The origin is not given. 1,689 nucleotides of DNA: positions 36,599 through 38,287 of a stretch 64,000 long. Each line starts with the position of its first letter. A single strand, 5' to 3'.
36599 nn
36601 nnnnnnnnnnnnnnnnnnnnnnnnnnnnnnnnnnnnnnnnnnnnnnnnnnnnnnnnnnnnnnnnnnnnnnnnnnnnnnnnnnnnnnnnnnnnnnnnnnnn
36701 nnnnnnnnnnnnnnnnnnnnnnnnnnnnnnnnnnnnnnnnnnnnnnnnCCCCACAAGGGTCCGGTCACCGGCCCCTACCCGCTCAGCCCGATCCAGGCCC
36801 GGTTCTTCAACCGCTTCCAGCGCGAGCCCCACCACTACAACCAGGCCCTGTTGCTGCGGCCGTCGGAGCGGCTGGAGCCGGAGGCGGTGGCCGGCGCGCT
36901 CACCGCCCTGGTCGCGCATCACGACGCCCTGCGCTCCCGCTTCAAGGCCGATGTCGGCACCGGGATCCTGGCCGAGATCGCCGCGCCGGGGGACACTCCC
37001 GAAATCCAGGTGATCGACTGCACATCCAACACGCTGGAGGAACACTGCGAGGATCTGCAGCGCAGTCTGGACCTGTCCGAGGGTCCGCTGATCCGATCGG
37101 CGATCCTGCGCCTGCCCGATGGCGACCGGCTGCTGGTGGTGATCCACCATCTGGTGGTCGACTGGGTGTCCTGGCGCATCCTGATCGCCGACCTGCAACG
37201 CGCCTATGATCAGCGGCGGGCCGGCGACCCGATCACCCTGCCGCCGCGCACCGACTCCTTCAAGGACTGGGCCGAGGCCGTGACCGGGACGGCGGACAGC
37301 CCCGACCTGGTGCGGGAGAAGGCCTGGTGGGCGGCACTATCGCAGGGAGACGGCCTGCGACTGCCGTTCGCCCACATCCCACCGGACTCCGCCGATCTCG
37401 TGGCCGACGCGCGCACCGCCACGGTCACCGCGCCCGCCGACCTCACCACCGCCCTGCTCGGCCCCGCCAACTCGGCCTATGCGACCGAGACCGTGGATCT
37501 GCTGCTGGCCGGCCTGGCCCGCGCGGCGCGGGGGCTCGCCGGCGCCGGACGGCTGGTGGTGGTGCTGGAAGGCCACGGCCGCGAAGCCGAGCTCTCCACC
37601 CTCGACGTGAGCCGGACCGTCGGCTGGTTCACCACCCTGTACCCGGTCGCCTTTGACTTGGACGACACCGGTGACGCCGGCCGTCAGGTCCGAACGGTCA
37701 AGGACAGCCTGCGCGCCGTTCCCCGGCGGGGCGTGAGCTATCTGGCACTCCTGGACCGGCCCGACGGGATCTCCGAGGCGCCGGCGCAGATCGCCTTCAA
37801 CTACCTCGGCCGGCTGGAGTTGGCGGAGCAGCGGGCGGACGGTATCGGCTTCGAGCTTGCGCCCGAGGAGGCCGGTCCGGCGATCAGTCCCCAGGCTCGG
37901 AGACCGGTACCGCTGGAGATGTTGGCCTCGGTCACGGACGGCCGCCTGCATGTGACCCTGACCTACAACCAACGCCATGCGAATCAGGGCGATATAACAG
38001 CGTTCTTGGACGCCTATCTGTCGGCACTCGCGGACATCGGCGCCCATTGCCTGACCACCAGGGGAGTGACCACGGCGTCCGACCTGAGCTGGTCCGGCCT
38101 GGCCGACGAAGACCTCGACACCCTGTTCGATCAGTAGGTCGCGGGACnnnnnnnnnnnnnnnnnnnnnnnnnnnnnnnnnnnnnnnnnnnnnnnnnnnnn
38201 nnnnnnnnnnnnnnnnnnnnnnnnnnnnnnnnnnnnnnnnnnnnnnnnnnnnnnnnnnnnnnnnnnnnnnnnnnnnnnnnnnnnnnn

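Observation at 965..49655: ~49-kb single-operon FAAL/PKS/AMT/NRPS assembly line for a β-amino fatty-acid lipopeptide, probably uncharacterised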

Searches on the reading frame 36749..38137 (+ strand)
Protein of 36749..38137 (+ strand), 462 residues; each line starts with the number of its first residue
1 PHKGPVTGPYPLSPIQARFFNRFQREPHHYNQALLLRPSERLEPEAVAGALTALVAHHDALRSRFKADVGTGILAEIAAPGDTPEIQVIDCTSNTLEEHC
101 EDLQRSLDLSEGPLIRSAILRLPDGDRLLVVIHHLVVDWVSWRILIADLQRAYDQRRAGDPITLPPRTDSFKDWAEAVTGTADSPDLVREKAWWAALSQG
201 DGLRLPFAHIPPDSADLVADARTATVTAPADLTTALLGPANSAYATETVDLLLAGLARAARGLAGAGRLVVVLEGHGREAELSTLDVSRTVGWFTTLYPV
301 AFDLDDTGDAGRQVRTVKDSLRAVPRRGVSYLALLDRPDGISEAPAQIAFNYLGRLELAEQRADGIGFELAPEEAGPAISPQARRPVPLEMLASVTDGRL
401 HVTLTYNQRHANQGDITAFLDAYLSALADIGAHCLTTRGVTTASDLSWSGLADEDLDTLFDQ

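Call 25: search_protein_families(library=ncbifam, proteins=[window:36749-38137:+], max_evalue=0.01)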
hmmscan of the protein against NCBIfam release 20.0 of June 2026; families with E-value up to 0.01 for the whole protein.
window:36749-38137:+ (462 aa): 4 families
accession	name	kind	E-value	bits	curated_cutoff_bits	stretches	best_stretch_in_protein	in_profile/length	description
NF004282.0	PRK05691.1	subfamily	7.2e-89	297.7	4090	1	3-459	2785-3247/4334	non-ribosomal peptide synthase/polyketide synthase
TIGR01720.1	NRPS-para261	subfamily_domain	3.1e-27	95.4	74.2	1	310-459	2-155/155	non-ribosomal peptide synthase domain TIGR01720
NF047350.1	aureusi_NRPS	equivalog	2.2e-08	31.5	2500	1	10-197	995-1172/2373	aureusimine non-ribosomal peptide synthetase AusA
NF038078.1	NRPS_MxcG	equivalog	0.0007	16.9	2300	1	39-273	36-268/1442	myxochelin non-ribosomal peptide synthetase MxcG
